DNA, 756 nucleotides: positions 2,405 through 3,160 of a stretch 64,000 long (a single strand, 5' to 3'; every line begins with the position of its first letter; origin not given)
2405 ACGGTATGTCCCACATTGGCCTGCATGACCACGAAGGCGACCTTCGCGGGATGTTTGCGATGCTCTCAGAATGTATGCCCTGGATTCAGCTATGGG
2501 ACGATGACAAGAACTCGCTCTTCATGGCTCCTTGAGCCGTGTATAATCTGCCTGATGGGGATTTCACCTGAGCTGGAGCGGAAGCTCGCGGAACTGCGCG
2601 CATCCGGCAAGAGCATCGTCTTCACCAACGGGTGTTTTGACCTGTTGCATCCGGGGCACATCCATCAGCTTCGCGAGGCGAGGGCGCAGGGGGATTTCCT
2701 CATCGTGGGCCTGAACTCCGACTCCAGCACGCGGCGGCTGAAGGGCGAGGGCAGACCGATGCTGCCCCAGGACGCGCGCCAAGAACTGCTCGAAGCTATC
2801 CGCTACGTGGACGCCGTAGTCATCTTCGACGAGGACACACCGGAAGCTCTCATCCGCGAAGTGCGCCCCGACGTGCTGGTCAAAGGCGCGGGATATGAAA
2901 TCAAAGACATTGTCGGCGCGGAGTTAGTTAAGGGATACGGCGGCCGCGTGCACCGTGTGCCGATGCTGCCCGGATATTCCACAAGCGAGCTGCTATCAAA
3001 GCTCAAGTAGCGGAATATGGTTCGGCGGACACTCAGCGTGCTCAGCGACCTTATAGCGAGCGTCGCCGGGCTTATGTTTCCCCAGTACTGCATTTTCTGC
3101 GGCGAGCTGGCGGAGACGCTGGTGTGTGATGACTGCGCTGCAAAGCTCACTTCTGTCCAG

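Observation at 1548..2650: hldA and hldC split by a 1-kb cassette bounded by a 23-nt identical direct repeat that duplicates the hldC 5' end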

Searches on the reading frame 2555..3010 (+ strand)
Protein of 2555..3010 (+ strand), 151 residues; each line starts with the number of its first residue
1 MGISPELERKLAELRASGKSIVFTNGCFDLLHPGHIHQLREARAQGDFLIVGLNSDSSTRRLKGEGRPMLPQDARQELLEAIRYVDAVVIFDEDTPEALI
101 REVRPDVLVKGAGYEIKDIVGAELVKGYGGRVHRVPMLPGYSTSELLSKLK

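Call 6: find_encoding_contigs(protein=window:2555-3010:+, flank=6000, max_places=10)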
Protein window:2555-3010:+ (151 aa): 1 contig read that carries it; 1 place shown.
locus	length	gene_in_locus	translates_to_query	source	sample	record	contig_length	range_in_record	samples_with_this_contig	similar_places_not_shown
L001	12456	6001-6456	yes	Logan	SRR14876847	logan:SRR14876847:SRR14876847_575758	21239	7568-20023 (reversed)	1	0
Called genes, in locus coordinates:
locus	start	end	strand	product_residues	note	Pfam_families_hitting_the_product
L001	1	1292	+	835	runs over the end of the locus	?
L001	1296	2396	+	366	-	PF06258:Mito_fiss_Elm1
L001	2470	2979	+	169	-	PF04191:PEMT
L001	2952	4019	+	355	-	PF01075:Glyco_transf_9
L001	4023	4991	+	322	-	PF00294:PfkB, PF08543:Phos_pyr_kin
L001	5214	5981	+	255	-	-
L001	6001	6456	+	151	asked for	PF01467:CTP_transf_like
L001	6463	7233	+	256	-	PF18912:DZR_2, PF00156:Pribosyltran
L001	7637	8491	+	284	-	PF01578:Cytochrom_C_asm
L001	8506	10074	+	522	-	PF05140:ResB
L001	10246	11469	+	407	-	PF03453:MoeA_N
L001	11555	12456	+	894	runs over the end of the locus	-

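Call 8: search_protein_families(library=pfam, proteins=[window:2555-3010:+], max_evalue=0.01)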
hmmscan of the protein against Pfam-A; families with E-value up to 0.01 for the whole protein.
window:2555-3010:+ (151 aa): 1 family
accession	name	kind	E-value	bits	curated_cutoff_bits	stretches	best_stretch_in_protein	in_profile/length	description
PF01467.32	CTP_transf_like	-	2.3e-20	73.6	21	1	23-121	1-103/133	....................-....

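Call 14: find_homologous_proteins(query=window:2555-3010:+, max_evalue=1e-10)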
Query window:2555-3010:+ (151 aa): 7999 proteins with E <= 1e-10 among 8000 candidates; the best 120 are listed.
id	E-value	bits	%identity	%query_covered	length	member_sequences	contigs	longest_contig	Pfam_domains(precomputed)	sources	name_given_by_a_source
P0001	1.2e-92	325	100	100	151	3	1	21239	PF01467.33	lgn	-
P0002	3.0e-79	282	86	99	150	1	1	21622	PF01467.33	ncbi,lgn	-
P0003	1.8e-78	279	87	94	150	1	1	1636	PF01467.33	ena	-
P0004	5.3e-78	278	89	93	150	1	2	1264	PF01467.33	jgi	jgi:rfaE bifunctional protein nucleotidyltransferase chain/domain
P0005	1.3e-77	277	86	100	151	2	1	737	PF01467.33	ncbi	-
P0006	2.1e-77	276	87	96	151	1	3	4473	PF01467.33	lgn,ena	-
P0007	3.1e-77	275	89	93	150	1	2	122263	PF01467.33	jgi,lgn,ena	-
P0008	9.9e-75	267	87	93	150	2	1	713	PF01467.33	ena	-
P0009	2.1e-74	266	87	93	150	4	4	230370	PF01467.33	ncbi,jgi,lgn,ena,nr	ncbi:D-glycero-beta-D-manno-heptose 1-phosphate adenylyltransferase [bacterium]|nr:D-glycero-beta-D-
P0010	8.5e-74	264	83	99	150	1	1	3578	PF01467.33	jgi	jgi:D-beta-D-heptose 7-phosphate kinase/D-beta-D-heptose 1-phosphate adenosyltransferase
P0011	4.3e-70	252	77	99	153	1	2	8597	PF01467.33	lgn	-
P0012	1.6e-69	250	77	99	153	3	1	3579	PF01467.33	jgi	jgi:rfaE bifunctional protein nucleotidyltransferase chain/domain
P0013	1.5e-67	244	74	99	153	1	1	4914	PF01467.33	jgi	jgi:rfaE bifunctional protein nucleotidyltransferase chain/domain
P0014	2.8e-66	240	74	100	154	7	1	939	PF01467.33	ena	-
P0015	4.3e-66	239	76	96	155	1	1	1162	PF01467.33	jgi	jgi:D-beta-D-heptose 7-phosphate kinase/D-beta-D-heptose 1-phosphate adenosyltransferase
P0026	3.1e-63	230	70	100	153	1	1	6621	PF01467.33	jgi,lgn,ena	-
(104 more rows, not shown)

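Call 20: find_encoding_contigs(protein=P0006, flank=5000, max_places=6)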
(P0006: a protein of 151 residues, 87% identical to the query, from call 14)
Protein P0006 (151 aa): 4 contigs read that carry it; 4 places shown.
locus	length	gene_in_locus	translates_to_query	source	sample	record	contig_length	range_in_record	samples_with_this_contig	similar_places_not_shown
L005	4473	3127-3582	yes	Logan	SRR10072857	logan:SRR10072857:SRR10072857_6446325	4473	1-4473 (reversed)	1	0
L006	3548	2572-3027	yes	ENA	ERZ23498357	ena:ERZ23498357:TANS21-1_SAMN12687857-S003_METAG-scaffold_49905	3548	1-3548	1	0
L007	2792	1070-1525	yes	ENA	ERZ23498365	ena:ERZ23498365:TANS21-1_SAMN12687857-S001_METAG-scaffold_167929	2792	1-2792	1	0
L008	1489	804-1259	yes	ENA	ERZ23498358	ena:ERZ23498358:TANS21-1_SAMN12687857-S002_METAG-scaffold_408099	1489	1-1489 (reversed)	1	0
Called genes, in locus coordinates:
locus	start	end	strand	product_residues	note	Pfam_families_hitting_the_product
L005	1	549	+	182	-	?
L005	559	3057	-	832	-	-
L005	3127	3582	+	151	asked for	PF01467:CTP_transf_like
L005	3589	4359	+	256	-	PF18912:DZR_2, PF00156:Pribosyltran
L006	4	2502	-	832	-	-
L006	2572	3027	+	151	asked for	PF01467:CTP_transf_like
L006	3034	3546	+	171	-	?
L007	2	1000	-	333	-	?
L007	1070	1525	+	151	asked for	PF01467:CTP_transf_like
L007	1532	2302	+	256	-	PF18912:DZR_2, PF00156:Pribosyltran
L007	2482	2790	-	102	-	?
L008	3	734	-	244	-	?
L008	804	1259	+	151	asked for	PF01467:CTP_transf_like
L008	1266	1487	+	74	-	?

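Call 21: find_encoding_contigs(protein=P0005, flank=5000, max_places=6)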
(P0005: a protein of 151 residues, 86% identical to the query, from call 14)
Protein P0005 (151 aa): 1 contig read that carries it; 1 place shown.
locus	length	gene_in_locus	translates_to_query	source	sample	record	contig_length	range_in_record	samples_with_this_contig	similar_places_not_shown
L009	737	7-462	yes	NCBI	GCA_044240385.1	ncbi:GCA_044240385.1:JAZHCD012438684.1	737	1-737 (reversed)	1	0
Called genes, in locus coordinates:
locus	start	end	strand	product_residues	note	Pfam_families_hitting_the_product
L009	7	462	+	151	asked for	PF01467:CTP_transf_like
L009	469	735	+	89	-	?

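Call 26: find_encoding_contigs(protein=P0002, flank=5000, max_places=3)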
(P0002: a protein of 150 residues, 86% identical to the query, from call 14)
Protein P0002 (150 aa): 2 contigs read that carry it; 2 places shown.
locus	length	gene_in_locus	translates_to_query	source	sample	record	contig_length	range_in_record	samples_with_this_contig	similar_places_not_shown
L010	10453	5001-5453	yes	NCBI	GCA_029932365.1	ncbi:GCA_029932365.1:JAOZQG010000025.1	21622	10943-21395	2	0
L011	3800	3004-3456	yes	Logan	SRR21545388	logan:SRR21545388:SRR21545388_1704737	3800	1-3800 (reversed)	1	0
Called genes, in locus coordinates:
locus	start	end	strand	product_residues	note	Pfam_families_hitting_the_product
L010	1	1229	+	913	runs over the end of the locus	-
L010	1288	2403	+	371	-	PF06258:Mito_fiss_Elm1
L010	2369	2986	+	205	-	PF04191:PEMT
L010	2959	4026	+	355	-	PF01075:Glyco_transf_9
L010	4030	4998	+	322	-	PF00294:PfkB, PF08543:Phos_pyr_kin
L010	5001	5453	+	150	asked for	PF01467:CTP_transf_like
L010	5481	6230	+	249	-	PF18912:DZR_2, PF00156:Pribosyltran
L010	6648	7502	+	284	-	PF01578:Cytochrom_C_asm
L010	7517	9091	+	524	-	PF05140:ResB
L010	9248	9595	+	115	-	-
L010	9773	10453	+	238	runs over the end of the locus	-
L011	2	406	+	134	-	?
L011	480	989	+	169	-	PF04191:PEMT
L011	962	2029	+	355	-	PF01075:Glyco_transf_9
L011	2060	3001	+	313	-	PF00294:PfkB, PF08543:Phos_pyr_kin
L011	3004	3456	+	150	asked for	PF01467:CTP_transf_like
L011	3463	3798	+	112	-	?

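Call 27: find_encoding_contigs(protein=P0007, flank=5000, max_places=3)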
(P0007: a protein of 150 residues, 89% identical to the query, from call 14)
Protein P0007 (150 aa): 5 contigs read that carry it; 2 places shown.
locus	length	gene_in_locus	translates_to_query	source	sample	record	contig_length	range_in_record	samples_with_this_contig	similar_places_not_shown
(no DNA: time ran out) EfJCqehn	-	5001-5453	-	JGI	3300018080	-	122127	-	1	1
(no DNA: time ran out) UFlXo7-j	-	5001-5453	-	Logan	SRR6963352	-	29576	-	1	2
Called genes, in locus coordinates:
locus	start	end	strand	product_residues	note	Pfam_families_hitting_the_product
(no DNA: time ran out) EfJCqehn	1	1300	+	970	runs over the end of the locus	-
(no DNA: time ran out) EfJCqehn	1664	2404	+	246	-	PF06258:Mito_fiss_Elm1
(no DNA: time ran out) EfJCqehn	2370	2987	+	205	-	PF04191:PEMT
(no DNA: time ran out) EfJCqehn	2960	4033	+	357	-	PF01075:Glyco_transf_9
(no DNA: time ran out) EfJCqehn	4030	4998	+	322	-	PF00294:PfkB, PF08543:Phos_pyr_kin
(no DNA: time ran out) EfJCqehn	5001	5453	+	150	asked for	PF01467:CTP_transf_like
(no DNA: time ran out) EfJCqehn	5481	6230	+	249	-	PF18912:DZR_2, PF00156:Pribosyltran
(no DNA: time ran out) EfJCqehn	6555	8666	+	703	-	PF00801:PKD, PF13927:Ig_3 (faint), PF18911:PKD_4 (weak), PF00188:CAP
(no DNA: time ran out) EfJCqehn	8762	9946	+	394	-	PF03453:MoeA_N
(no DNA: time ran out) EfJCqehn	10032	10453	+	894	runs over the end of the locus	-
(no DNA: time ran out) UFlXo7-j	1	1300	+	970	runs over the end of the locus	-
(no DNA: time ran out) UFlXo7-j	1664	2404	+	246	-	PF06258:Mito_fiss_Elm1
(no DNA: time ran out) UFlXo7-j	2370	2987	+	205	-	PF04191:PEMT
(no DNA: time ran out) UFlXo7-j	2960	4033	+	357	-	PF01075:Glyco_transf_9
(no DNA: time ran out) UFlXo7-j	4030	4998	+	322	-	PF00294:PfkB, PF08543:Phos_pyr_kin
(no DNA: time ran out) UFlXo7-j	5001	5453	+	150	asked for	PF01467:CTP_transf_like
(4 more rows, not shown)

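Call 32: find_encoding_contigs(protein=P0011, flank=4000, max_places=3)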
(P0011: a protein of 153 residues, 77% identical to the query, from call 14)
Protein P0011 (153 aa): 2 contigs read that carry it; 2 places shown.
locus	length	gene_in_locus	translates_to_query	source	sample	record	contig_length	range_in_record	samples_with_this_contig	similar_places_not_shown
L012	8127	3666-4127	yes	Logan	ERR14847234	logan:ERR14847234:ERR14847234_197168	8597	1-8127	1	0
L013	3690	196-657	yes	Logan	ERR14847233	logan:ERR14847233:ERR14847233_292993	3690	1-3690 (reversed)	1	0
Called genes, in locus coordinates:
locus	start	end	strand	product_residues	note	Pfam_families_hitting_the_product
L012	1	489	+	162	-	?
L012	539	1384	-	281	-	PF04055:Radical_SAM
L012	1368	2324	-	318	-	-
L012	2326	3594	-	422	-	PF00702:Hydrolase, PF12710:HAD (weak), PF13419:HAD_2, PF03767:Acid_phosphat_B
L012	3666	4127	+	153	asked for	PF01467:CTP_transf_like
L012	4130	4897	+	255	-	PF18912:DZR_2, PF00156:Pribosyltran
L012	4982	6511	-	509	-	PF00239:Resolvase, PF07508:Recombinase, PF13408:Zn_ribbon_recom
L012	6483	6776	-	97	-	PF13443:HTH_26 (weak), PF13560:HTH_31 (weak), PF01381:HTH_3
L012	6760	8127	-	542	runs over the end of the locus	-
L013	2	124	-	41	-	?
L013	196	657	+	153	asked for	PF01467:CTP_transf_like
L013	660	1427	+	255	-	PF18912:DZR_2, PF00156:Pribosyltran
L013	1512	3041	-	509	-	PF00239:Resolvase, PF07508:Recombinase, PF13408:Zn_ribbon_recom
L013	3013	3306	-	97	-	PF13443:HTH_26 (weak), PF13560:HTH_31 (weak), PF01381:HTH_3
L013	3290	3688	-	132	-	?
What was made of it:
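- L012/L013 show an analogous relic in other samples (call 32).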

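Call 33: find_encoding_contigs(protein=P0013, flank=4000, max_places=3)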
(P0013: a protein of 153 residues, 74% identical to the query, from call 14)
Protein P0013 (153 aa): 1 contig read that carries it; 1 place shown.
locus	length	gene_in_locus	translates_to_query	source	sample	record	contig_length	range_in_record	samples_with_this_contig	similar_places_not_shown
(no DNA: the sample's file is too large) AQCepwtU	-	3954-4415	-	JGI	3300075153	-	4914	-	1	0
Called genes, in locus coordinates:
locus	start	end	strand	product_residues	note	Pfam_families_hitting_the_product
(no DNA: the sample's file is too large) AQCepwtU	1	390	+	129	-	?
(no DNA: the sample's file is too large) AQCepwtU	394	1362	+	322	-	PF00294:PfkB, PF08543:Phos_pyr_kin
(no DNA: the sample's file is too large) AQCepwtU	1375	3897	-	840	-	-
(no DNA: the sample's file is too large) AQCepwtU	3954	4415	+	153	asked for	PF01467:CTP_transf_like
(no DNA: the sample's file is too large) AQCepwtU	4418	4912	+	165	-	?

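Call 45: search_protein_families(library=ncbifam, proteins=[window:2555-3010:+], max_evalue=0.01)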
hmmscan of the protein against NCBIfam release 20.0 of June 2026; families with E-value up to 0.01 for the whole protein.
window:2555-3010:+ (151 aa): 7 families
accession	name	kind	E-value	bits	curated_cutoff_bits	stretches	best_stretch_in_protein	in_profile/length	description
TIGR02199.1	rfaE_dom_II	equivalog_domain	1.3e-56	190.4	181.5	1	12-150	4-142/144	D-glycero-beta-D-manno-heptose 1-phosphate adenylyltransferase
NF008454.0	PRK11316.1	equivalog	8e-50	169.8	521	1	6-150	327-471/475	bifunctional D-glycero-beta-D-manno-heptose-7-phosphate kinase/D-glycero-beta-D-manno-heptose 1-phosphate adenylyltransferase HldE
TIGR00125.1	cyt_tran_rel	domain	2.1e-18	66.3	27.7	1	21-86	1-63/65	adenylyltransferase/cytidyltransferase family protein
TIGR01518.1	g3p_cytidyltrns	equivalog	1.6e-14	54.1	165.4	1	22-115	1-93/125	glycerol-3-phosphate cytidylyltransferase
NF001985.0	PRK00777.1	subfamily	1.9e-06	28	104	1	24-81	9-64/157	pantetheine-phosphate adenylyltransferase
NF002250.0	PRK01170.1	subfamily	6.4e-05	22.6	489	1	21-64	2-45/322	bifunctional pantetheine-phosphate adenylyltransferase/NTP phosphatase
NF041124.1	CoaD_Thcocales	equivalog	0.00013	21.9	290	1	22-78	7-62/156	phosphopantetheine adenylyltransferase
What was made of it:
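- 2555..3010 (+): Functional hldC (heptose-1-phosphate adenylyltransferase). Codons 1-21 (2555-2617) are the imported stand-alone ('S-type') start, one codon longer than the A-type. TIGR02199 at 1.3e-56, above cut-off (call 45).
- On Site-specific integrative element (prophage/ICE/IME remnant): hldC at 2555-3010 is intact and scores above the TIGR02199 cut-off (call 45).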

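Call 47: find_encoding_contigs(protein=P0012, flank=4000, max_places=3)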
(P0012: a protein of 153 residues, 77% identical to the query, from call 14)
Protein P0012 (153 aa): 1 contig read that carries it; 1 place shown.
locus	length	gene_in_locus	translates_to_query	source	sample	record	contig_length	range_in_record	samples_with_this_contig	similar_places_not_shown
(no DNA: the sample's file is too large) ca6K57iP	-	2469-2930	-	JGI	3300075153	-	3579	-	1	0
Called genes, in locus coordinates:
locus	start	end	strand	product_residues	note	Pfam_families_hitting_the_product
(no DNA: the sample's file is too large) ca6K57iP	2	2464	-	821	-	?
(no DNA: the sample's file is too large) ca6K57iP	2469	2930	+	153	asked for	PF01467:CTP_transf_like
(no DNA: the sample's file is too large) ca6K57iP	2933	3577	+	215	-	?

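Call 48: find_encoding_contigs(protein=P0026, flank=5000, max_places=3)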
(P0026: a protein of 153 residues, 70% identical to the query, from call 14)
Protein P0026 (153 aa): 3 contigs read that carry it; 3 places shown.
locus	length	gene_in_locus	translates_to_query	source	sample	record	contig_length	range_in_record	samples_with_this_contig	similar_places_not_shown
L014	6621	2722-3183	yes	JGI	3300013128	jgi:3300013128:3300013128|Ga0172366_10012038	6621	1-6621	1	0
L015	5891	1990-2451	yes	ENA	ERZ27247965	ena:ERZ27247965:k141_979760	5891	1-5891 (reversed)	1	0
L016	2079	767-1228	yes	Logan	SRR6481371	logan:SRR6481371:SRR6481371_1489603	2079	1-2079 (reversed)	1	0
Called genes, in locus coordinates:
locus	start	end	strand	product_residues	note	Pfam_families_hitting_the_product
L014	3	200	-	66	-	?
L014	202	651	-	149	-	-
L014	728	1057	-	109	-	-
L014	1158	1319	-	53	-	-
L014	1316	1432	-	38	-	-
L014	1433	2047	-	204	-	-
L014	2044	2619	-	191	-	-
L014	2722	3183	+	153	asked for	PF01467:CTP_transf_like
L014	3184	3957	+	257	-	PF18912:DZR_2, PF00156:Pribosyltran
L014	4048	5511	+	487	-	-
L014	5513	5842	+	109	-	-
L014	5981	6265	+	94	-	-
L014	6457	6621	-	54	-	?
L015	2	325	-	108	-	?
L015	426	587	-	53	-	-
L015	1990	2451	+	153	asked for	PF01467:CTP_transf_like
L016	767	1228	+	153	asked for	PF01467:CTP_transf_like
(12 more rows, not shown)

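Call 71: find_homologous_proteins(query=L005:559-3063:-, max_evalue=0.00001)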
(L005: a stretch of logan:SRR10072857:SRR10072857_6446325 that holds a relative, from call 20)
Query L005:559-3063:- (834 aa): 2 proteins with E <= 0.00001 among 8000 candidates.
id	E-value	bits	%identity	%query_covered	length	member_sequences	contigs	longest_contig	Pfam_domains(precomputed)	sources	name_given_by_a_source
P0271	0.0e+0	1916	100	100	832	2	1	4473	-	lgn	-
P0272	0.0e+0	1181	75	84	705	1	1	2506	-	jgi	jgi:hypothetical protein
